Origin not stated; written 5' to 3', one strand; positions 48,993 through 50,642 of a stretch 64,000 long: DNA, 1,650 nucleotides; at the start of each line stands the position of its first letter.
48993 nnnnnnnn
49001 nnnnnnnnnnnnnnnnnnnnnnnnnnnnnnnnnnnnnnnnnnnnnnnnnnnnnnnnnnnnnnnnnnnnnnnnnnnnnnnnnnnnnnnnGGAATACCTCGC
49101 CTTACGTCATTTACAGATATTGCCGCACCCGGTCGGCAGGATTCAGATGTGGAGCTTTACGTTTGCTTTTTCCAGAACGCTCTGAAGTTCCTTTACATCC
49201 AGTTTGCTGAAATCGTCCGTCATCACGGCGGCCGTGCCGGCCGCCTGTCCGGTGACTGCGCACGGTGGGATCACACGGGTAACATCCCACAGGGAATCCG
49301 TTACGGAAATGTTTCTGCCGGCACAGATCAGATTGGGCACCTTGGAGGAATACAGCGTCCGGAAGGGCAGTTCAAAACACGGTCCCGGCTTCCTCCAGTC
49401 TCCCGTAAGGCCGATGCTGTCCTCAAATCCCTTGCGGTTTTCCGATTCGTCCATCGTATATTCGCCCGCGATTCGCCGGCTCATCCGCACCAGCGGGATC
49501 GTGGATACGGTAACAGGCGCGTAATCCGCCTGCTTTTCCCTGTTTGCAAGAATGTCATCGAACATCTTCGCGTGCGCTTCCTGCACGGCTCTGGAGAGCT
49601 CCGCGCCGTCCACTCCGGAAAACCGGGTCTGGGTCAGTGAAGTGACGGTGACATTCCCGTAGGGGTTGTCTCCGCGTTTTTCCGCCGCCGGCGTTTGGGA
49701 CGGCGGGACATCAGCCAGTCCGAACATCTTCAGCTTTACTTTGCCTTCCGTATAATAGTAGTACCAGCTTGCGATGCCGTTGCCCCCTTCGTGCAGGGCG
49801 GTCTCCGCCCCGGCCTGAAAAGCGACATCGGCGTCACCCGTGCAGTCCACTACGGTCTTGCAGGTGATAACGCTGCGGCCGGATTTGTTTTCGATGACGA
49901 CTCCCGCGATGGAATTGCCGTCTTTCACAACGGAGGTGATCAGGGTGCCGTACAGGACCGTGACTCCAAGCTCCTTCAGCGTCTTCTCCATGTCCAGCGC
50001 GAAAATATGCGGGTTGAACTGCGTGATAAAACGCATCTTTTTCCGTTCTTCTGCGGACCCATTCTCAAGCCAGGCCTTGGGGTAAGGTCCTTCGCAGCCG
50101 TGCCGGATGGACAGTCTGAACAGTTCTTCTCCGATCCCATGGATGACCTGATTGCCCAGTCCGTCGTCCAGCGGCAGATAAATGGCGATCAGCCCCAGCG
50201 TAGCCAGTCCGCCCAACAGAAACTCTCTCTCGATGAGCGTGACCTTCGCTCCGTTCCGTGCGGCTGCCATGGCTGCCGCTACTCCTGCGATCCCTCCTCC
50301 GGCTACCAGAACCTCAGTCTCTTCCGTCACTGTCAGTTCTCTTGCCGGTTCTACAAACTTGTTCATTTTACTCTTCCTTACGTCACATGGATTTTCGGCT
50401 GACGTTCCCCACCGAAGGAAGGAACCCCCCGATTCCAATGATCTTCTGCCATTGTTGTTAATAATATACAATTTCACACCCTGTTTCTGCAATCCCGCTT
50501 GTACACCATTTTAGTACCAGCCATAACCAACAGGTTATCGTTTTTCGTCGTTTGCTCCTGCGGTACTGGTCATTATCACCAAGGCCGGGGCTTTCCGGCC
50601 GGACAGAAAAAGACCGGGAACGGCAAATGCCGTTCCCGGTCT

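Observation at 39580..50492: Ten-gene operon combining two-subunit aconitase X with a sugar-type ABC importer, a UroD-like protein and an FAD oxidoreductase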

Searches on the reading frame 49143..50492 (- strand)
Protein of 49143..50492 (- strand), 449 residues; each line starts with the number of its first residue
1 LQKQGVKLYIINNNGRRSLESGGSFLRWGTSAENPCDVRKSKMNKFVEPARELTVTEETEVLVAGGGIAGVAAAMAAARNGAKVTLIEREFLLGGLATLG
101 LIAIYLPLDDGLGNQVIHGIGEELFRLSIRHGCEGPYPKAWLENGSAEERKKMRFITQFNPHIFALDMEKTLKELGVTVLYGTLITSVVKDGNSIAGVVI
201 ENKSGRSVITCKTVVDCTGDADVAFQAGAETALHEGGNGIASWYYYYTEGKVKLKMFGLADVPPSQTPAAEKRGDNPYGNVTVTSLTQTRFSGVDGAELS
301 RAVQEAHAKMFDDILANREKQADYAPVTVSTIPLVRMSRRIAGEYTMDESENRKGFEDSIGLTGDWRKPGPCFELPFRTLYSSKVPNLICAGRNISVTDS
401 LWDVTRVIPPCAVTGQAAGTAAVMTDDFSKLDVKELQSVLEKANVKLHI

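Call 4: search_protein_families(library=pfam, proteins=[window:49143-50492:-], max_evalue=0.01)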
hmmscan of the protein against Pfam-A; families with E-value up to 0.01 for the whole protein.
window:49143-50492:- (449 aa): 13 families
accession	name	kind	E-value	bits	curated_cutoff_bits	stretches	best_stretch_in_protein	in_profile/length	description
PF12831.13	FAD_oxidored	-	6.3e-61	207.4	27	1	60-440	1-416/416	FAD dependent oxidoreductase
PF01266.30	DAO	-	2.6e-12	47.4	27.9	2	61-94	2-35/353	FAD dependent oxidoreductase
PF00890.30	FAD_binding_2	-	3.2e-09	36.9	20.4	1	61-106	2-49/414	FAD binding domain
PF07992.20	Pyr_redox_2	-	4.3e-08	33.4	26.1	1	60-94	2-38/291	Pyridine nucleotide-disulphide oxidoreductase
PF00070.33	Pyr_redox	-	8.1e-07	29.9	22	1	61-90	2-31/82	Pyridine nucleotide-disulphide oxidoreductase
PF01494.25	FAD_binding_3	-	1.4e-06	28.2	22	1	58-89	1-32/349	FAD binding domain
PF01946.23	Thi4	-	1.4e-05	24.9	26.2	1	53-100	12-60/235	Thi4 family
PF04820.20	Trp_halogenase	-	3e-05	23.5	21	0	147-223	143-216/458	Tryptophan halogenase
PF13450.12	NAD_binding_8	-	3.1e-05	24.6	21.9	1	63-98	1-36/68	NAD(P)-binding Rossmann-like domain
PF01262.27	AlaDh_PNT_C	-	6.4e-05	22.9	23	1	57-89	27-59/214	Alanine dehydrogenase/PNT, C-terminal domain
PF03486.20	HI0933_like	-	8.6e-05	22.5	50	1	60-90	2-32/244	HI0933-like protein Rossmann domain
PF01134.28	GIDA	-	0.0003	20.4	22.1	1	61-88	2-29/391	Glucose inhibited division protein A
PF13738.12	Pyr_redox_3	-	0.0091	15.7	30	0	51-90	157-196/305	Pyridine nucleotide-disulphide oxidoreductase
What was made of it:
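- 49143..50366 (-): FAD-dependent oxidoreductase, PF12831, 407 aa. Its reaction is unknown. Pfam 207 bits (call 4).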

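Call 5: search_protein_families(library=ncbifam, proteins=[window:49143-50492:-], max_evalue=0.01)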
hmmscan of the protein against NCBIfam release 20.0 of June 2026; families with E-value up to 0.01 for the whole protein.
window:49143-50492:- (449 aa): 92 families (the best 25 are shown)
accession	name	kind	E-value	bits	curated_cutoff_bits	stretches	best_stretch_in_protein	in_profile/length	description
NF004789.0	PRK06134.1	subfamily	3.6e-10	39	747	1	54-105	8-59/581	FAD-dependent oxidoreductase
NF009477.0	PRK12843.1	equivalog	6.3e-10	38.1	758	1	47-107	5-65/578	FAD-dependent oxidoreductase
NF006130.0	PRK08274.1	equivalog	3.6e-09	35.9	369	1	57-89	4-36/467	FAD-dependent tricarballylate dehydrogenase TcuA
NF005510.0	PRK07121.1-3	subfamily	5.7e-09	35.2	481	1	57-112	21-76/492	FAD-binding protein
TIGR01372.1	soxA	subfamily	4e-08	31.5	1164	1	47-95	157-205/996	sarcosine oxidase subunit alpha family protein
TIGR03997.1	mycofact_OYE_2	equivalog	1e-07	30.8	793.15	1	34-97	360-418/645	mycofactocin system FadH/OYE family oxidoreductase 2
NF005512.0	PRK07121.1-5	subfamily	1.1e-07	30.8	812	1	55-106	15-69/489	FAD-binding protein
NF040770.1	hetero_SS_HdrA2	exception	1.3e-07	30.1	1100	1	44-96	125-177/777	CoB-CoM heterodisulfide reductase HdrA2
NF005508.0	PRK07121.1-1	equivalog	2.4e-07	29.7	537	1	55-106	17-68/497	FAD-binding protein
NF005882.1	PRK07843.1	equivalog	2.5e-07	29.5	788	1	60-109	3-52/547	3-oxosteroid 1-dehydrogenase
NF002480.1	PRK01747.1-1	equivalog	4.5e-07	28.7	540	1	43-90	233-280/645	bifunctional tRNA (5-methylaminomethyl-2-thiouridine)(34)-methyltransferase MnmC2/FAD-dependent 5-carboxymethylaminomethyl-2-thiouridine(34)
NF041778.1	hetero_SS_HdrA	equivalog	7e-07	27.4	1400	1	39-98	121-183/771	ferredoxin:CoB-CoM heterodisulfide reductase subunit HdrA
NF049967.1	QhpG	equivalog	3.4e-06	26.2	240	1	61-90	1-30/423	flavin-dependent monooxygenase QhpG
NF005511.0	PRK07121.1-4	equivalog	4e-06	25.5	466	1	48-95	10-56/553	FAD-binding protein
NF045599.1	bili_reduct_long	exception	4.1e-06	25.3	750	1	56-97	379-420/641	bilirubin reductase, long form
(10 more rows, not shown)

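Call 23: search_solved_structures(query=window:49143-50492:-, max_evalue=0.001)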
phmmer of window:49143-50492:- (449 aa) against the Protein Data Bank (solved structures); distinct sequences matched with E-value up to 0.001: 20.
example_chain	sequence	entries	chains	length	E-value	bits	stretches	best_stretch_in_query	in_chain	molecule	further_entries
8zop_A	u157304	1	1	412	4.9e-08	35.3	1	57-247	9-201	Halogenase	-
4at0_A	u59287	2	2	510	3.4e-05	26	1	48-106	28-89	3-KETOSTEROID-DELTA4-5ALPHA-DEHYDROGENASE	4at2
1qo8_A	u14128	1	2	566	7.5e-05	24.8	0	55-100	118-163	FLAVOCYTOCHROME C3 FUMARATE REDUCTASE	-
1lj1_A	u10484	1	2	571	0.00033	22.7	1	57-100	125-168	flavocytochrome c3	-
2b7s_A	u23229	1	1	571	0.00034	22.7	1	57-100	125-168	Fumarate reductase flavoprotein subunit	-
1jrx_A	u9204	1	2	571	0.00034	22.7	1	57-100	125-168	FLAVOCYTOCHROME C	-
1jrz_A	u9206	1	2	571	0.00036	22.6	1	57-100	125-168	FLAVOCYTOCHROME C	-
1ebd_A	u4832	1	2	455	0.00036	22.6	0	58-101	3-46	DIHYDROLIPOAMIDE DEHYDROGENASE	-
1jry_A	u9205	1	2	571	0.00037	22.6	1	57-100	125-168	FLAVOCYTOCHROME C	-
1m64_A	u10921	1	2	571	0.00037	22.5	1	57-100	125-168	flavocytochrome c3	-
1p2h_A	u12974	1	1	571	0.00037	22.5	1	57-100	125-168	flavocytochrome c3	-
2b7r_A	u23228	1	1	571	0.00038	22.5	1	57-100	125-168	Fumarate reductase flavoprotein subunit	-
1qjd_A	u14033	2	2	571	0.00038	22.5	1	57-100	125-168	FLAVOCYTOCHROME C3 | Fumarate reductase flavoprotein subunit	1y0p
1p2e_A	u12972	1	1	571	0.00038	22.5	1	57-100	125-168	flavocytochrome c3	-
1kss_A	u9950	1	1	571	0.00038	22.5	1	57-100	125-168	flavocytochrome c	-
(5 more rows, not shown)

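Call 49: find_homologous_proteins(query=window:49143-50366:-, max_evalue=0.00001)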
Query window:49143-50366:- (407 aa): 6504 proteins with E <= 0.00001 among 8000 candidates; the best 120 are listed.
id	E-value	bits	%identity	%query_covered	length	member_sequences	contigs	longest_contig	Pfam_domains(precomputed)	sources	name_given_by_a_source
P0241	3.1e-265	897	97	100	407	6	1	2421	PF01946.24,PF01266.31,PF13450.13,PF00890.31,PF07992.21,PF00070.34,PF04820.21,PF01494.26,PF12831.14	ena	-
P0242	5.1e-247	837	89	100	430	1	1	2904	PF01266.31,PF00890.31,PF07992.21,PF00070.34,PF01494.26,PF12831.14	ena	-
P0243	2.4e-244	828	89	100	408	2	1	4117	PF01266.31,PF00890.31,PF07992.21,PF00070.34,PF01494.26,PF12831.14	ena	-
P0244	4.0e-231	785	82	100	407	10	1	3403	PF01946.24,PF01266.31,PF00890.31,PF07992.21,PF00070.34,PF04820.21,PF01494.26,PF12831.14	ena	-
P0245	3.1e-205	700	74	100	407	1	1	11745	PF01946.24,PF01266.31,PF13450.13,PF00890.31,PF07992.21,PF00070.34,PF04820.21,PF01494.26,PF12831.14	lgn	-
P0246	6.5e-205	699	74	100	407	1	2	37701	PF01946.24,PF01266.31,PF13450.13,PF00890.31,PF07992.21,PF00070.34,PF03486.21,PF04820.21,PF01494.26,PF12831.14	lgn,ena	-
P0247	1.3e-200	684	74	100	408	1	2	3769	PF01266.31,PF13450.13,PF00890.31,PF07992.21,PF00070.34,PF12831.14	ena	-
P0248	1.5e-196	671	73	100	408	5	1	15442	PF01946.24,PF01266.31,PF13450.13,PF00890.31,PF07992.21,PF00070.34,PF01494.26,PF12831.14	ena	-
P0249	2.7e-194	664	72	100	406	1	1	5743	PF01266.31,PF00890.31,PF07992.21,PF00070.34,PF12831.14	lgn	-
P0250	1.0e-191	655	71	99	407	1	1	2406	PF01946.24,PF01266.31,PF00890.31,PF07992.21,PF00070.34,PF01134.29,PF12831.14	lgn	-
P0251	2.4e-191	654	71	99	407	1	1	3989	PF01946.24,PF01266.31,PF13450.13,PF00890.31,PF07992.21,PF00070.34,PF01134.29,PF01494.26,PF12831.14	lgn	-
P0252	5.5e-191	653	71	100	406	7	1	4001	PF01266.31,PF00890.31,PF07992.21,PF00070.34,PF12831.14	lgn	-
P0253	1.1e-190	652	71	100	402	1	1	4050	PF13450.13,PF07992.21,PF00070.34,PF03486.21,PF01134.29,PF01494.26,PF12831.14,PF01946.24,PF01266.31,PF00890.31,PF01262.28,PF04820.21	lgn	-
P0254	1.7e-190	651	71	99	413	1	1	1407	PF01266.31,PF00890.31,PF07992.21,PF00070.34,PF12831.14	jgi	-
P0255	1.9e-190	651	71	100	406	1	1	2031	PF01946.24,PF01266.31,PF13450.13,PF00890.31,PF07992.21,PF00070.34,PF01262.28,PF01134.29,PF12831.14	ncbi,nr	ncbi:MAG: FAD-dependent oxidoreductase [Oscillospiraceae bacterium]|nr:FAD-dependent oxidoreductase 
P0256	2.8e-190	650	70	100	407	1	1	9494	PF01946.24,PF01266.31,PF00890.31,PF07992.21,PF00070.34,PF01494.26,PF12831.14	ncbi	-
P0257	5.2e-190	649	70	99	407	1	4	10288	PF01266.31,PF13450.13,PF00890.31,PF07992.21,PF00070.34,PF01134.29,PF12831.14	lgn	-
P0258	9.8e-190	649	70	100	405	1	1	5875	PF01946.24,PF01266.31,PF13450.13,PF00890.31,PF07992.21,PF00070.34,PF12831.14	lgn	-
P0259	1.7e-189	648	70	100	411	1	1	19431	PF01266.31,PF00890.31,PF07992.21,PF12831.14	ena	-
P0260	3.4e-189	647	69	100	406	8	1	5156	PF01266.31,PF13450.13,PF00890.31,PF07992.21,PF12831.14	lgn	-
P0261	1.2e-188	645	72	98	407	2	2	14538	PF01946.24,PF01266.31,PF13450.13,PF00890.31,PF07992.21,PF01134.29,PF01494.26,PF12831.14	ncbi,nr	ncbi:MAG: FAD-dependent oxidoreductase [Oscillospiraceae bacterium]|nr:FAD-dependent oxidoreductase 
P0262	2.1e-188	644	71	100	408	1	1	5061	PF01266.31,PF13450.13,PF00890.31,PF07992.21,PF12831.14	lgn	-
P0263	2.6e-188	644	71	100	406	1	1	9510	PF01946.24,PF01266.31,PF13450.13,PF00890.31,PF07992.21,PF00070.34,PF03486.21,PF04820.21,PF01134.29,PF12831.14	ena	-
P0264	2.9e-188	644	70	100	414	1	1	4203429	PF01266.31,PF00890.31,PF07992.21,PF12831.14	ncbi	-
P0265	3.1e-188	644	71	100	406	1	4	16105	PF01946.24,PF01266.31,PF13450.13,PF00890.31,PF07992.21,PF00070.34,PF03486.21,PF04820.21,PF01134.29,PF12831.14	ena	-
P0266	4.2e-188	643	71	100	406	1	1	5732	PF01946.24,PF01266.31,PF13450.13,PF00890.31,PF07992.21,PF00070.34,PF03486.21,PF04820.21,PF01134.29,PF12831.14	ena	-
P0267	3.1e-187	640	70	100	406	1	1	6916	PF01946.24,PF01266.31,PF13450.13,PF00890.31,PF07992.21,PF00070.34,PF03486.21,PF04820.21,PF01134.29,PF12831.14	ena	-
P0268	6.3e-187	639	71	100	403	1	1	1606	PF01946.24,PF01266.31,PF13450.13,PF00890.31,PF07992.21,PF00070.34,PF01262.28,PF04820.21,PF01134.29,PF01494.26,PF12831.14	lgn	-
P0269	9.8e-187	639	70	99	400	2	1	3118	PF01266.31,PF13450.13,PF00890.31,PF07992.21,PF00070.34,PF12831.14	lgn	-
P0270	1.1e-186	639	70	100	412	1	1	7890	PF01266.31,PF00890.31,PF07992.21,PF12831.14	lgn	-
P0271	4.4e-186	637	70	100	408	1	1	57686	PF01266.31,PF13450.13,PF00890.31,PF07992.21,PF12831.14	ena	-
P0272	1.0e-184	632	71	100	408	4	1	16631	PF01946.24,PF01266.31,PF00890.31,PF07992.21,PF12831.14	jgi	jgi:hypothetical protein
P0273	2.4e-184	631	67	100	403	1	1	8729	PF01946.24,PF01266.31,PF13450.13,PF00890.31,PF07992.21,PF00070.34,PF03486.21,PF01494.26,PF12831.14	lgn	-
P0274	3.1e-184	630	68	100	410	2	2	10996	PF01266.31,PF00890.31,PF07992.21,PF12831.14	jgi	jgi:hypothetical protein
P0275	4.8e-184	630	69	100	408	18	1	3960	PF01946.24,PF01266.31,PF00890.31,PF07992.21,PF03486.21,PF04820.21,PF12831.14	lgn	-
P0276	5.0e-184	630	69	100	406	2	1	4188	PF01266.31,PF13450.13,PF00890.31,PF07992.21,PF00070.34,PF03486.21,PF01262.28,PF04820.21,PF01134.29,PF01494.26,PF12831.14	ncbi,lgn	-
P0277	3.2e-183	627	68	100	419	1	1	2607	PF01266.31,PF00890.31,PF07992.21,PF12831.14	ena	-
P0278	3.8e-183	627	69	100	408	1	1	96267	PF01266.31,PF00890.31,PF07992.21,PF12831.14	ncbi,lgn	-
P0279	3.9e-183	627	69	100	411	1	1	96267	PF01266.31,PF00890.31,PF07992.21,PF12831.14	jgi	jgi:hypothetical protein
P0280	8.2e-182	622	72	90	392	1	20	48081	PF01266.31,PF00890.31,PF07992.21,PF12831.14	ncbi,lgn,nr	ncbi:MAG: FAD-dependent oxidoreductase [Clostridiales bacterium]|nr:FAD-dependent oxidoreductase [Cl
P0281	2.2e-181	621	70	99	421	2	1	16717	PF01266.31,PF13450.13,PF00890.31,PF07992.21,PF12831.14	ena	-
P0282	4.9e-181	620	71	90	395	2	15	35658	PF01266.31,PF13450.13,PF00890.31,PF07992.21,PF12831.14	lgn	-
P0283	9.2e-181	619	68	100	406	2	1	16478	PF01266.31,PF13450.13,PF00890.31,PF07992.21,PF00070.34,PF03486.21,PF01134.29,PF01494.26,PF12831.14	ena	-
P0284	6.0e-180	616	67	100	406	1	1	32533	PF01266.31,PF00890.31,PF07992.21,PF12831.14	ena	-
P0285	1.1e-179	616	69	100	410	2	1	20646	PF01266.31,PF00890.31,PF07992.21,PF00070.34,PF12831.14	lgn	-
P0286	1.6e-179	615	70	90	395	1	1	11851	PF01266.31,PF00890.31,PF07992.21,PF12831.14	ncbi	-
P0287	7.6e-178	609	70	90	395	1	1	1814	PF01266.31,PF00890.31,PF07992.21,PF12831.14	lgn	-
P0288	1.5e-175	602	70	90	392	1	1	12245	PF01266.31,PF13450.13,PF00890.31,PF07992.21,PF01134.29,PF12831.14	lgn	-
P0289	9.7e-175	599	67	99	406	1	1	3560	PF01266.31,PF00890.31,PF07992.21,PF12831.14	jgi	jgi:hypothetical protein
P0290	5.4e-173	593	65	100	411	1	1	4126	PF01266.31,PF00890.31,PF07992.21,PF12831.14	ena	-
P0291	1.8e-171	588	65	100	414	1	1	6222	PF01266.31,PF00890.31,PF07992.21,PF00070.34,PF12831.14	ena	-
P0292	8.5e-171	586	65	99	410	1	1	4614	PF01266.31,PF00890.31,PF07992.21,PF00070.34,PF12831.14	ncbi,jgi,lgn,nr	ncbi:MAG: FAD-dependent oxidoreductase [Oscillospiraceae bacterium]|jgi:hypothetical protein|nr:FAD-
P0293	1.2e-170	586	65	99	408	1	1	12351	PF01266.31,PF13450.13,PF00890.31,PF07992.21,PF00070.34,PF01134.29,PF12831.14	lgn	-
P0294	1.3e-170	586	65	100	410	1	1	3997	PF01266.31,PF00890.31,PF07992.21,PF00070.34,PF12831.14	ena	-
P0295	4.7e-170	584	64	99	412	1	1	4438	PF01266.31,PF00890.31,PF07992.21,PF12831.14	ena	-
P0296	7.1e-170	583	64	100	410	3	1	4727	PF01266.31,PF00890.31,PF07992.21,PF00070.34,PF12831.14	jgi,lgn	jgi:hypothetical protein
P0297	5.9e-169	580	64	100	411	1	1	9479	PF01266.31,PF13450.13,PF00890.31,PF07992.21,PF12831.14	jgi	jgi:hypothetical protein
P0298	6.9e-169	580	64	100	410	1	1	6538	PF01266.31,PF00890.31,PF07992.21,PF00070.34,PF12831.14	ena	-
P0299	8.1e-169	580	66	100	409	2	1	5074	PF01266.31,PF00890.31,PF07992.21,PF12831.14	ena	-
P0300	1.1e-168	579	63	100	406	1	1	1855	PF01266.31,PF00890.31,PF07992.21,PF00070.34,PF04820.21,PF12831.14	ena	-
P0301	1.1e-168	579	64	100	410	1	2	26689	PF01266.31,PF13450.13,PF00890.31,PF07992.21,PF00070.34,PF04820.21,PF12831.14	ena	-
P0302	7.8e-168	576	65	100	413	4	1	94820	PF01266.31,PF13450.13,PF00890.31,PF07992.21,PF00070.34,PF12831.14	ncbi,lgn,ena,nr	ncbi:MAG: FAD-dependent oxidoreductase [Oscillospiraceae bacterium]|nr:FAD-dependent oxidoreductase 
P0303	3.0e-167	575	63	99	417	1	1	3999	PF01266.31,PF00890.31,PF07992.21,PF12831.14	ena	-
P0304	3.4e-167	574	65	100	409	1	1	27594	PF01266.31,PF00890.31,PF07992.21,PF00070.34,PF12831.14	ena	-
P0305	6.0e-167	574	65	100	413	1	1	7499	PF01266.31,PF00890.31,PF07992.21,PF12831.14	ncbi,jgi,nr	ncbi:MAG: FAD-dependent oxidoreductase [Oscillospiraceae bacterium]|jgi:hypothetical protein|nr:FAD-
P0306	9.1e-167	573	63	100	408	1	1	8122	PF01266.31,PF00890.31,PF07992.21,PF12831.14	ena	-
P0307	2.1e-166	572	63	100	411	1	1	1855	PF01266.31,PF00890.31,PF07992.21,PF12831.14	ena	-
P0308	2.4e-166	572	63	99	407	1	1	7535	PF01266.31,PF00890.31,PF12831.14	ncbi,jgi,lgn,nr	ncbi:MAG: FAD-dependent oxidoreductase [Oscillospiraceae bacterium]|jgi:hypothetical protein|nr:FAD-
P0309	2.9e-166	571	64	100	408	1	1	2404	PF01266.31,PF00890.31,PF07992.21,PF12831.14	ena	-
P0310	3.8e-166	571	64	100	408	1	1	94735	PF01266.31,PF00890.31,PF07992.21,PF00070.34,PF12831.14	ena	-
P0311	1.3e-165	569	65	100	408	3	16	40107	PF01266.31,PF00890.31,PF07992.21,PF00070.34,PF12831.14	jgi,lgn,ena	-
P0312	1.6e-165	569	63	100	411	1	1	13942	PF01266.31,PF13450.13,PF00890.31,PF12831.14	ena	-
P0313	1.7e-165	569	64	100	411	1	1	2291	PF01266.31,PF00890.31,PF07992.21,PF00070.34,PF12831.14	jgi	jgi:hypothetical protein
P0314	2.0e-165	569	64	99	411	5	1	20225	PF01266.31,PF13450.13,PF00890.31,PF07992.21,PF12831.14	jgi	jgi:hypothetical protein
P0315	2.1e-165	568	63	100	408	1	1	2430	PF01946.24,PF01266.31,PF13450.13,PF00890.31,PF07992.21,PF12831.14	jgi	jgi:glycine/D-amino acid oxidase-like deaminating enzyme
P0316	3.3e-165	568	63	100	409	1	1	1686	PF01266.31,PF00890.31,PF07992.21,PF00070.34,PF12831.14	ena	-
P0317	3.5e-165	568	64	96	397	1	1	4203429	PF01266.31,PF00890.31,PF07992.21,PF12831.14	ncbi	-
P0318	4.6e-165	567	63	100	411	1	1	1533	PF01266.31,PF00890.31,PF07992.21,PF12831.14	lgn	-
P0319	6.0e-165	567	63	100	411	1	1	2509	PF01266.31,PF13450.13,PF00890.31,PF07992.21,PF03486.21,PF01134.29,PF12831.14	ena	-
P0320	7.1e-165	567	63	100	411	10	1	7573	PF01266.31,PF00890.31,PF07992.21,PF12831.14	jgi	-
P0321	1.1e-164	566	62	100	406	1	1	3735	PF01266.31,PF00890.31,PF07992.21,PF12831.14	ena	-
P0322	1.4e-164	566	63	100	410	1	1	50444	PF01266.31,PF00890.31,PF07992.21,PF01134.29,PF12831.14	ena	-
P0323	1.6e-164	566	62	99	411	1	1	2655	PF01266.31,PF13450.13,PF00890.31,PF12831.14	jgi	jgi:hypothetical protein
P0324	1.9e-164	565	70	87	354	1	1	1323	PF12831.14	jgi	jgi:hypothetical protein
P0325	2.0e-164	565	62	100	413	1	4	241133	PF01266.31,PF00890.31,PF07992.21,PF12831.14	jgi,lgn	jgi:hypothetical protein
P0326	2.2e-164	565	63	100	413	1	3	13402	PF01266.31,PF13450.13,PF00890.31,PF07992.21,PF12831.14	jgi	jgi:hypothetical protein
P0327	2.5e-164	565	63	100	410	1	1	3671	PF01266.31,PF00890.31,PF07992.21,PF00070.34,PF12831.14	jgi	-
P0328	3.4e-164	564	62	100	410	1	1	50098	PF01266.31,PF00890.31,PF07992.21,PF00070.34,PF12831.14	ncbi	-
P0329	4.2e-164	564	63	99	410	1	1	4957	PF01266.31,PF00890.31,PF12831.14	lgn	-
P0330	6.3e-164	564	63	100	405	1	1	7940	PF01266.31,PF13450.13,PF00890.31,PF07992.21,PF00070.34,PF12831.14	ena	-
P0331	1.0e-163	563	62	99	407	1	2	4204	PF01266.31,PF00890.31,PF12831.14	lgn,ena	-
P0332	1.3e-163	563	65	99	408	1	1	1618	PF01266.31,PF13450.13,PF00890.31,PF00070.34,PF12831.14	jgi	jgi:hypothetical protein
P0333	1.8e-163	562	63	100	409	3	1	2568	PF01266.31,PF13450.13,PF00890.31,PF07992.21,PF12831.14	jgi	jgi:hypothetical protein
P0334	1.8e-163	562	62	100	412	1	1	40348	PF01266.31,PF13450.13,PF00890.31,PF07992.21,PF12831.14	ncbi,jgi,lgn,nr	ncbi:MAG: FAD-dependent oxidoreductase [Oscillospiraceae bacterium]|jgi:hypothetical protein|nr:FAD-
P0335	2.1e-163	562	61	100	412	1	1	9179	PF01266.31,PF00890.31,PF07992.21,PF12831.14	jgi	jgi:hypothetical protein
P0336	4.2e-163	561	62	99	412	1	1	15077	PF01266.31,PF00890.31,PF07992.21,PF12831.14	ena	-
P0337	6.0e-163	560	62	99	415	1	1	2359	PF01946.24,PF01266.31,PF13450.13,PF00890.31,PF12831.14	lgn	-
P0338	6.7e-163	560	63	100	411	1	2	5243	PF01266.31,PF00890.31,PF07992.21,PF00070.34,PF12831.14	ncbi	-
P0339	8.3e-163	560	62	100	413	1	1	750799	PF01266.31,PF13450.13,PF00890.31,PF07992.21,PF12831.14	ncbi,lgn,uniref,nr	ncbi:FAD dependent oxidoreductase [Sporobacter termitidis DSM 10068]|uniref:FAD dependent oxidoreduc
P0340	8.8e-163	560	61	100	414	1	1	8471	PF01266.31,PF00890.31,PF12831.14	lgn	-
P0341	1.1e-162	560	63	99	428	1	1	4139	PF01266.31,PF13450.13,PF00890.31,PF07992.21,PF12831.14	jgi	jgi:hypothetical protein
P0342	1.2e-162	559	62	99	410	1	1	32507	PF01266.31,PF13450.13,PF00890.31,PF07992.21,PF00070.34,PF12831.14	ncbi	-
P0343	2.4e-162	558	62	100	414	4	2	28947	PF01266.31,PF00890.31,PF12831.14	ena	-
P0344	2.6e-162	558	63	100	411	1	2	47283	PF01266.31,PF00890.31,PF07992.21,PF12831.14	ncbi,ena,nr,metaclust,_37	ncbi:MAG: FAD-dependent oxidoreductase [Clostridiales bacterium]|nr:FAD-dependent oxidoreductase [Cl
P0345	2.7e-162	558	63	100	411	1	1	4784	PF01266.31,PF00890.31,PF07992.21,PF00070.34,PF12831.14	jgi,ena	-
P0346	4.6e-162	557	63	99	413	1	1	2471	PF01266.31,PF00890.31,PF07992.21,PF01134.29,PF12831.14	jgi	jgi:hypothetical protein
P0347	7.4e-162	557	63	100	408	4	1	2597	PF01266.31,PF00890.31,PF07992.21,PF00070.34,PF12831.14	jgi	jgi:hypothetical protein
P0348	8.6e-162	557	62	100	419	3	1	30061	PF01266.31,PF00890.31,PF07992.21,PF12831.14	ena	-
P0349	1.0e-161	556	62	100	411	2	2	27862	PF01266.31,PF00890.31,PF07992.21,PF00070.34,PF12831.14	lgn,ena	-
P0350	1.8e-161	556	62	100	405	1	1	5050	PF01266.31,PF00890.31,PF07992.21,PF00070.34,PF12831.14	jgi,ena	-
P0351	2.3e-161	555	62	100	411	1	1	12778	PF01266.31,PF00890.31,PF12831.14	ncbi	-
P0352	2.3e-161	555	63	99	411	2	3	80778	PF01266.31,PF00890.31,PF07992.21,PF00070.34,PF12831.14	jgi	-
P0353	3.1e-161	555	62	100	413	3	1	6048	PF01266.31,PF00890.31,PF07992.21,PF12831.14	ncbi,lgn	-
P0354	3.4e-161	555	62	99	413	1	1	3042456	PF01266.31,PF13450.13,PF00890.31,PF07992.21,PF12831.14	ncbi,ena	-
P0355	3.4e-161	555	61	100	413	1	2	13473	PF01266.31,PF13450.13,PF00890.31,PF07992.21,PF12831.14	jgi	jgi:hypothetical protein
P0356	3.8e-161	554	62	100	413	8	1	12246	PF01946.24,PF01266.31,PF13450.13,PF00890.31,PF07992.21,PF00070.34,PF01494.26,PF12831.14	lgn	-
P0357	5.5e-161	554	63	100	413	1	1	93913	PF01266.31,PF00890.31,PF07992.21,PF12831.14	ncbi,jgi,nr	ncbi:MAG: FAD-dependent oxidoreductase [Oscillospiraceae bacterium]|jgi:hypothetical protein|nr:FAD-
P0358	7.2e-161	554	61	100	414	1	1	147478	PF01266.31,PF00890.31,PF07992.21,PF12831.14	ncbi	-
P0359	8.6e-161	553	60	100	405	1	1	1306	PF01266.31,PF00890.31,PF12831.14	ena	-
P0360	1.0e-160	553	61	100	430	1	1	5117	PF01266.31,PF00890.31,PF07992.21,PF12831.14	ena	-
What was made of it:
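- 49143..50366 (-): Homologues of 400-414 aa fix the start (call 49).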
